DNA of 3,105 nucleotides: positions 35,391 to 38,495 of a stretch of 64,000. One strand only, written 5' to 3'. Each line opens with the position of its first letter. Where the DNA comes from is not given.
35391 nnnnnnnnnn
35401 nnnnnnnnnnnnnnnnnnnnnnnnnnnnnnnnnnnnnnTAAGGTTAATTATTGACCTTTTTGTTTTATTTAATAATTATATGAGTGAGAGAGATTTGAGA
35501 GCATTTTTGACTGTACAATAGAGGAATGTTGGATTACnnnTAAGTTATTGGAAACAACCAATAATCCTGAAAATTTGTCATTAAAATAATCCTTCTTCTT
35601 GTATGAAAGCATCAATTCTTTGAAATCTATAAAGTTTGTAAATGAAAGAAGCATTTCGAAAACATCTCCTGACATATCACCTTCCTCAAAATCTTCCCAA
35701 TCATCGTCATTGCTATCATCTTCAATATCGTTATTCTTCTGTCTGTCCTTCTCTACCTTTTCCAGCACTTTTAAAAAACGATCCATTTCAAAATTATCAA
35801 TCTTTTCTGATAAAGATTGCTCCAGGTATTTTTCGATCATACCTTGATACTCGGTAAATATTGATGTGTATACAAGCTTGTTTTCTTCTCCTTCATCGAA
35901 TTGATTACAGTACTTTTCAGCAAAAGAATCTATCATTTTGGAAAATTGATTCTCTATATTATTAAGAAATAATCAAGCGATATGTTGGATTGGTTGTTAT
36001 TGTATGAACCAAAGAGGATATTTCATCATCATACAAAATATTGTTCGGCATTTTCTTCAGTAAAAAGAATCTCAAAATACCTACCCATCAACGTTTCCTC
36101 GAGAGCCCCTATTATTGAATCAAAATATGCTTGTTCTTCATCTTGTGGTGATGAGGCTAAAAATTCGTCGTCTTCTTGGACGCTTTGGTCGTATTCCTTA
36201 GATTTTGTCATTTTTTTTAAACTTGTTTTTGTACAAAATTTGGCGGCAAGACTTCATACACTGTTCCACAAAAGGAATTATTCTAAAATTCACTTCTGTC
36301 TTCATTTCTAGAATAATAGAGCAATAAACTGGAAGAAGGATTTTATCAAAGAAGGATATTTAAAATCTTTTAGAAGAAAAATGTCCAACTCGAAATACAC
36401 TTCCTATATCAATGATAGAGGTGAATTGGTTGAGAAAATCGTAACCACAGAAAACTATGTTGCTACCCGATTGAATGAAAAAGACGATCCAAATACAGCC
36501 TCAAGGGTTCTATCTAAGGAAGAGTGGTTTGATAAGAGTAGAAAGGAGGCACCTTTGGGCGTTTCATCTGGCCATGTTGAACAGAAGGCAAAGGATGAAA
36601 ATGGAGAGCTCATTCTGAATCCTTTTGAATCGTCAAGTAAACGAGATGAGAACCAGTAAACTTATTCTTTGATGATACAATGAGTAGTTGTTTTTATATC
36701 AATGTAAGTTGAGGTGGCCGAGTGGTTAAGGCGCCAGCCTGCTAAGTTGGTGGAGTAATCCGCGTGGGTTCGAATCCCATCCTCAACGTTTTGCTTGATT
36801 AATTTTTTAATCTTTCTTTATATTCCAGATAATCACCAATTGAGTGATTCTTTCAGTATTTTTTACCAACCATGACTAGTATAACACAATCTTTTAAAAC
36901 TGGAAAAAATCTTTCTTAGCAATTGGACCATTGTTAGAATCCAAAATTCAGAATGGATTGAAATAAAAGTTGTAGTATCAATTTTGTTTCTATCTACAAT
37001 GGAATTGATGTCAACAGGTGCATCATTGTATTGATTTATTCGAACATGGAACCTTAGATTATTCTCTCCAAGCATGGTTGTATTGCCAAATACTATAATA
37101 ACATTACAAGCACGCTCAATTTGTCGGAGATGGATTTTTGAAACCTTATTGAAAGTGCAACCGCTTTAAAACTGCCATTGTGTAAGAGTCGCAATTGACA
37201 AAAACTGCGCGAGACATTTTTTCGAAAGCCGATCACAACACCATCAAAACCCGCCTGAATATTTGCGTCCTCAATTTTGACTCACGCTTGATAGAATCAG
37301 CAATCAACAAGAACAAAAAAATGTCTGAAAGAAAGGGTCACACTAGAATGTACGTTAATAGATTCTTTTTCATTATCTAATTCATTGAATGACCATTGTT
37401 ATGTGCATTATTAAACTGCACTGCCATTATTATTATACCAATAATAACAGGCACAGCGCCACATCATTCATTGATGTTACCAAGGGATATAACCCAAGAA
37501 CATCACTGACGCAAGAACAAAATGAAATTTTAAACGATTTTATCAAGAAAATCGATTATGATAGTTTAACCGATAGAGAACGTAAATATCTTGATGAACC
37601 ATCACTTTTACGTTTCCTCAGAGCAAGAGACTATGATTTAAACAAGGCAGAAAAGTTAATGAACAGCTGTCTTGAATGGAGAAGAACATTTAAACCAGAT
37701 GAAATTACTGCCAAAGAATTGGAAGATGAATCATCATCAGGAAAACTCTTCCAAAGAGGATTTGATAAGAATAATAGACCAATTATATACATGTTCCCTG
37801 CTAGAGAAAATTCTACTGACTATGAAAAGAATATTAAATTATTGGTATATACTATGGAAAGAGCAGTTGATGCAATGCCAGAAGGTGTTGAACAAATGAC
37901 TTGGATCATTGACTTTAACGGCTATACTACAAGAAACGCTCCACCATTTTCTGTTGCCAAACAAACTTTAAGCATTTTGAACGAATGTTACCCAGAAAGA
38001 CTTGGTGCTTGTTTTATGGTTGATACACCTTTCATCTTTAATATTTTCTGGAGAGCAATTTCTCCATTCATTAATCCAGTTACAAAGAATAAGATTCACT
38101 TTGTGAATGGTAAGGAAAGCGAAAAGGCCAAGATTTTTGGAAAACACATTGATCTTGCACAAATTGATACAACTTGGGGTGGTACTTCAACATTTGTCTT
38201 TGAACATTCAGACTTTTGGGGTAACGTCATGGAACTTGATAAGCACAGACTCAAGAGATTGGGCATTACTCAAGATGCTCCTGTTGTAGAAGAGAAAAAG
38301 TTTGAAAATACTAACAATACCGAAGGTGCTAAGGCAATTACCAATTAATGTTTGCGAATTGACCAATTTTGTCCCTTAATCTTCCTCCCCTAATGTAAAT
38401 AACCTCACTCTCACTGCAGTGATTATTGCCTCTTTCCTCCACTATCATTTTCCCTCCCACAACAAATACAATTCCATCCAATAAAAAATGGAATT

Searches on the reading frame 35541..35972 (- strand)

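Call 21: search_protein_families(library=pfam, proteins=[window:35541-35972:-], max_evalue=0.01)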
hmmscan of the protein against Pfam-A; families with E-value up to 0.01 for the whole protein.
window:35541-35972:- (144 aa): 1 family
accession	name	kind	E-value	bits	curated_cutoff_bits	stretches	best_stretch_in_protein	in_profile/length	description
PF11527.13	ARL2_Bind_BART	-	7.5e-24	84.6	23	1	7-127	15-113/116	The ARF-like 2 binding protein BART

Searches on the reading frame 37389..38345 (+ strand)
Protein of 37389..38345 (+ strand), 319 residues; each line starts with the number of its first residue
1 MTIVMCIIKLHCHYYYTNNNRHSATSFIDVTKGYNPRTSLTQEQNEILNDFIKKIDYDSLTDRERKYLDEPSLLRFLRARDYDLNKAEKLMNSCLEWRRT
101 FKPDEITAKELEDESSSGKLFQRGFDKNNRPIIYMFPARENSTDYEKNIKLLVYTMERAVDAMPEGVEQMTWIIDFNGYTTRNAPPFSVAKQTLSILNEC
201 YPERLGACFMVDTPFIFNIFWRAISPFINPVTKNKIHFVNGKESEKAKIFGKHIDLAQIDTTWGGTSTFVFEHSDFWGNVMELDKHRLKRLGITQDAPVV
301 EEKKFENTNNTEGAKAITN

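Call 21: search_protein_families(library=pfam, proteins=[window:37389-38345:+], max_evalue=0.01)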
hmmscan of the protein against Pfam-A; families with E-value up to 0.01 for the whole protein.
window:37389-38345:+ (319 aa): 3 families
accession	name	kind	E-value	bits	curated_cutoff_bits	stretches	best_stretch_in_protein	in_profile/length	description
PF00650.25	CRAL_TRIO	-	1.6e-40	138.9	22.6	1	116-265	2-153/153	CRAL/TRIO domain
PF13716.11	CRAL_TRIO_2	-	6.6e-09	36.6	23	1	130-266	2-131/137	Divergent CRAL/TRIO domain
PF03765.21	CRAL_TRIO_N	-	2e-06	28.3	23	1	53-91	10-52/54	CRAL/TRIO, N-terminal domain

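Call 44: list_cluster_members(proteins=[P0001, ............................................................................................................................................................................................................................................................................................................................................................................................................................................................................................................, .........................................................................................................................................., window:37389-38345:+, window:48342-49337:-, window:45710-48055:+, window:39752-44878:-, window:3869-6424:-, window:6583-7806:-, window:13018-16215:+])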
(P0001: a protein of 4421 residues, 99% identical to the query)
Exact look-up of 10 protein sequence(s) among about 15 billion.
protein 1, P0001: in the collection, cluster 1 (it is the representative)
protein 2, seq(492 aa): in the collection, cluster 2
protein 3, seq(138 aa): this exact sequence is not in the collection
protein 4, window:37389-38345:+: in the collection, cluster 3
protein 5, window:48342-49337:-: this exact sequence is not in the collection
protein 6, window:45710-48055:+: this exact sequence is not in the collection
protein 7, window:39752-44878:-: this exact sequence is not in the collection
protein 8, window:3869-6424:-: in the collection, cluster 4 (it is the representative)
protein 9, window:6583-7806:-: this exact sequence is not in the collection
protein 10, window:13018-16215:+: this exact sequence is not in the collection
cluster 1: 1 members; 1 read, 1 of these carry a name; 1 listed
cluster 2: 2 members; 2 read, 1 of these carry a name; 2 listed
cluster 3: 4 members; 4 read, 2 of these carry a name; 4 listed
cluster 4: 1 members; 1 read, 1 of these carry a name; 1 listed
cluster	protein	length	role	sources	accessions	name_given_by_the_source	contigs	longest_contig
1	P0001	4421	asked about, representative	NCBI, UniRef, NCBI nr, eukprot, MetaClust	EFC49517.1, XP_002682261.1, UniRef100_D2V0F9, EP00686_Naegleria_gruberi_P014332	axonemal dynein heavy chain beta [Naegleria gruberi] | Axonemal dynein heavy chain beta n=1 Tax=Naegleria gruberi TaxID=5762 RepID=D2V0F9_NAEGR | XP_002682261.1 axonemal dynein heavy chain beta [Naegleria gruberi strain NEG-M]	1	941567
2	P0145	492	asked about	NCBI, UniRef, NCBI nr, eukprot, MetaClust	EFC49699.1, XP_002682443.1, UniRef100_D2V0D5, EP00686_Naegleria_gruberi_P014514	glutamyl-tRNA amidotransferase [Naegleria gruberi] | Glutamyl-tRNA(Gln) amidotransferase subunit A, mitochondrial n=1 Tax=Naegleria gruberi ... | XP_002682443.1 glutamyl-tRNA amidotransferase [Naegleria gruberi strain NEG-M]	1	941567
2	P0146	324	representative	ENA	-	-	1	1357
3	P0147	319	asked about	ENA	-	-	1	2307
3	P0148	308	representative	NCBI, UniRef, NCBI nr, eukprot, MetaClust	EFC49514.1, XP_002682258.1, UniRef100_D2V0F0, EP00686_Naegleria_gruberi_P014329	hypothetical protein NAEGRDRAFT_78034 [Naegleria gruberi] | CRAL-TRIO domain-containing protein n=2 Tax=Naegleria gruberi TaxID=5762 ... | uncharacterized protein NAEGRDRAFT_78034 [Naegleria gruberi]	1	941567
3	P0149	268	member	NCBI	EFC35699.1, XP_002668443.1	predicted protein, partial [Naegleria gruberi]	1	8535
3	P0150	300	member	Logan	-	-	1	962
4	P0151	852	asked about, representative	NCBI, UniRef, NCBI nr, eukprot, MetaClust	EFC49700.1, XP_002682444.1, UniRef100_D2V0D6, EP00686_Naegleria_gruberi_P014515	predicted protein [Naegleria gruberi] | Predicted protein n=1 Tax=Naegleria gruberi TaxID=5762 RepID=D2V0D6_NAEGR | uncharacterized protein NAEGRDRAFT_62256 [Naegleria gruberi]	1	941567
